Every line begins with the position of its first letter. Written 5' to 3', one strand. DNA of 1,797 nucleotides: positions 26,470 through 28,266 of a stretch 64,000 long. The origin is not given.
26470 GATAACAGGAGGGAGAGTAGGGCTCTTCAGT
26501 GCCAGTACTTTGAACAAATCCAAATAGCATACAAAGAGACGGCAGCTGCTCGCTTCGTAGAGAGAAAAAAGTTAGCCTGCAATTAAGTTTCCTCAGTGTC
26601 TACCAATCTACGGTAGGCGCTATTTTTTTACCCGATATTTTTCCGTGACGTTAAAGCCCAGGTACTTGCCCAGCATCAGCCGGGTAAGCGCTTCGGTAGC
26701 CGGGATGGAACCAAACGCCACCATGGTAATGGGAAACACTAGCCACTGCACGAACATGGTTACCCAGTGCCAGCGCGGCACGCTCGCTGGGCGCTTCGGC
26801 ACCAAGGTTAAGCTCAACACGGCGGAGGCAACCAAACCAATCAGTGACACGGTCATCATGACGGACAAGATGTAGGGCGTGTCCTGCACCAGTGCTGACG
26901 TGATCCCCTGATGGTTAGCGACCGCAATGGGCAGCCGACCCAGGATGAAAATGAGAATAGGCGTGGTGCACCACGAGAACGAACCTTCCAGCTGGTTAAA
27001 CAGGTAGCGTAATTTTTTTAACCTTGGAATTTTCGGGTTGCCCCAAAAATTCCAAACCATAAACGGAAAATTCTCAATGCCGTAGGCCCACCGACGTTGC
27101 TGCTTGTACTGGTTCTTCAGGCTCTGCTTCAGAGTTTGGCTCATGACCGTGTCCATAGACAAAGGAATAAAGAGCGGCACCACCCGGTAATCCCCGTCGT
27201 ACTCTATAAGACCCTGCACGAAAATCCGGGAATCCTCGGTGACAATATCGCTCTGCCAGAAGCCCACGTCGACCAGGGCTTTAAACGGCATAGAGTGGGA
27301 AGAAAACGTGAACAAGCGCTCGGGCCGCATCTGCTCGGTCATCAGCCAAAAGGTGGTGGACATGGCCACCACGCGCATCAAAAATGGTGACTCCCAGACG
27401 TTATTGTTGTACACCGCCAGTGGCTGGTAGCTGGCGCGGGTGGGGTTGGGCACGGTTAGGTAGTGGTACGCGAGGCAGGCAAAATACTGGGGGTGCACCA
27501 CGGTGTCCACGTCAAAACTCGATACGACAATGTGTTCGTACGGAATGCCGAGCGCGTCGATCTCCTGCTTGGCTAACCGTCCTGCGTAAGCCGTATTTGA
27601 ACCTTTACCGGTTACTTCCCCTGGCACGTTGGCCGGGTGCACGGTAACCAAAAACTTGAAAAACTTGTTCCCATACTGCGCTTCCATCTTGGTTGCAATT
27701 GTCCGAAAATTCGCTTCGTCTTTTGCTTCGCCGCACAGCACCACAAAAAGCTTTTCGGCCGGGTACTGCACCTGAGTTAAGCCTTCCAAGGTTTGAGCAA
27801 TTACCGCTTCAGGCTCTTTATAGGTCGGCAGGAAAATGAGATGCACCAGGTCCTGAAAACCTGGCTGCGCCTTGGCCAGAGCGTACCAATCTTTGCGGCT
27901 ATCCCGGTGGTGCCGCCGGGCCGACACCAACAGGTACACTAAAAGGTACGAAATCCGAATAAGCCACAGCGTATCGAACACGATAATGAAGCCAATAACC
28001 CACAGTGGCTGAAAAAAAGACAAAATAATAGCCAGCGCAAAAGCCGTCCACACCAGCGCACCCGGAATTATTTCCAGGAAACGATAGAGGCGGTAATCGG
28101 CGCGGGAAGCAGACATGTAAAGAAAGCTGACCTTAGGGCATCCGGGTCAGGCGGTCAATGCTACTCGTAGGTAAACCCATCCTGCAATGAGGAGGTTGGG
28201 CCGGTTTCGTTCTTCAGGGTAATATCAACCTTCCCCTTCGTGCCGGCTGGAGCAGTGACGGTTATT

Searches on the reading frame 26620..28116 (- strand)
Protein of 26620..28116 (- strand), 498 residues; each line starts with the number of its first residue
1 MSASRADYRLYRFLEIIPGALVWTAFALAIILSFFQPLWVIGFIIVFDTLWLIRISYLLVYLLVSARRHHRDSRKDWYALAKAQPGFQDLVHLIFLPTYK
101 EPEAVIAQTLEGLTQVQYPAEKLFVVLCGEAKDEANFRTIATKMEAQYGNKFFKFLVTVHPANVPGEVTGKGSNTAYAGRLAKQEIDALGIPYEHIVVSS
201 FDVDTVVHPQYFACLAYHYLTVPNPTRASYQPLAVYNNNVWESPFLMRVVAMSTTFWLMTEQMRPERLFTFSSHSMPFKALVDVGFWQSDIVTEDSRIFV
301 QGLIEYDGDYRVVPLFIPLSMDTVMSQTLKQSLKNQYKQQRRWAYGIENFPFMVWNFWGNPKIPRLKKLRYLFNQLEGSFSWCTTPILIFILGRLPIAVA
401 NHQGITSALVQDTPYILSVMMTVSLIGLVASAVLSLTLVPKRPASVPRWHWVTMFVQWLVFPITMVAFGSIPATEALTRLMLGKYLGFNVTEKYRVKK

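Call 17: search_protein_families(library=pfam, proteins=[window:26620-28116:-], max_evalue=0.01)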
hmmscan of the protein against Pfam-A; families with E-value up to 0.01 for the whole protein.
window:26620-28116:- (498 aa): 2 families
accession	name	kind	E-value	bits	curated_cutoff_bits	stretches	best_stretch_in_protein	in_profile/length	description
PF13632.12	Glyco_trans_2_3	-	4.4e-08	33.6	27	1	202-424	6-179/198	Glycosyl transferase family group 2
PF13641.12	Glyco_tranf_2_3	-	4.3e-06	27.4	27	1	94-214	5-106/230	Glycosyltransferase like family 2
